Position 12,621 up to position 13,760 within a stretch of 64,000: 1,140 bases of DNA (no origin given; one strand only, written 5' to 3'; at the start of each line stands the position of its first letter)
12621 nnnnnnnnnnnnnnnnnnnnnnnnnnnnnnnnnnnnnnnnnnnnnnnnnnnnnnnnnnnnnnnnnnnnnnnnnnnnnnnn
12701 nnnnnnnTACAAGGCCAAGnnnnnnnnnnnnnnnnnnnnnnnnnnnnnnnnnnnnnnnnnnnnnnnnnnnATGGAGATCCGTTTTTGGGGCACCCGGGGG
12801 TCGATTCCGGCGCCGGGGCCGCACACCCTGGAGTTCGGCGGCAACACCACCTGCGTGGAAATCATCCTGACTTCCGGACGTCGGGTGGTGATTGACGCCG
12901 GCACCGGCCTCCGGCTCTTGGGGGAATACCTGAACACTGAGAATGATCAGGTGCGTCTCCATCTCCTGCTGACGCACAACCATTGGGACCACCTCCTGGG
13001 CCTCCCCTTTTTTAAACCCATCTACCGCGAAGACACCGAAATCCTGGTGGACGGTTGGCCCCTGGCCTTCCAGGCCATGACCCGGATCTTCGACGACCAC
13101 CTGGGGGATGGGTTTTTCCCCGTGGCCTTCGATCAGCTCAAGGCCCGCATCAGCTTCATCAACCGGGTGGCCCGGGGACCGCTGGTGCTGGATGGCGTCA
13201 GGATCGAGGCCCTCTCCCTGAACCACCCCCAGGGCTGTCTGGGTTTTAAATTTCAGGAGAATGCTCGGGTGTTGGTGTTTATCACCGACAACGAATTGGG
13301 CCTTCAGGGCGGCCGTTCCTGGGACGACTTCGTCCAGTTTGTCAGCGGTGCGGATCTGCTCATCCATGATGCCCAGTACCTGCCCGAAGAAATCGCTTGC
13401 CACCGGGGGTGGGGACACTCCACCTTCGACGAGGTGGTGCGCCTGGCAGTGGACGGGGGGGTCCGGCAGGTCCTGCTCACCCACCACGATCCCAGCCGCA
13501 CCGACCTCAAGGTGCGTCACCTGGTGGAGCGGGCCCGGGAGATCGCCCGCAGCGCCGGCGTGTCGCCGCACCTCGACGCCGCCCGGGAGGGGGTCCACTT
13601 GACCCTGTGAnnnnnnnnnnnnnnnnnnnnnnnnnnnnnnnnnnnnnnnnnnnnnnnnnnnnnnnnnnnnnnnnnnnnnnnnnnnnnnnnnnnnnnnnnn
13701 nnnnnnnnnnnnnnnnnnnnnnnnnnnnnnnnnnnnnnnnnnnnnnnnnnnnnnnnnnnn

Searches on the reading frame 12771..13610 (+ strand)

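Call 43: search_protein_families(library=pfam, proteins=[window:12771-13610:+], max_evalue=0.0001)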
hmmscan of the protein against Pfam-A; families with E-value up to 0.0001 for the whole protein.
window:12771-13610:+ (279 aa): 2 families
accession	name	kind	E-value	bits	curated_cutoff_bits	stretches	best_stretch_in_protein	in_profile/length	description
PF12706.13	Lactamase_B_2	-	5.5e-15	55.9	27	1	37-239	1-200/200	Beta-lactamase superfamily domain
PF00753.33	Lactamase_B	-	1.4e-07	32.1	22.7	1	25-88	5-70/196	Metallo-beta-lactamase superfamily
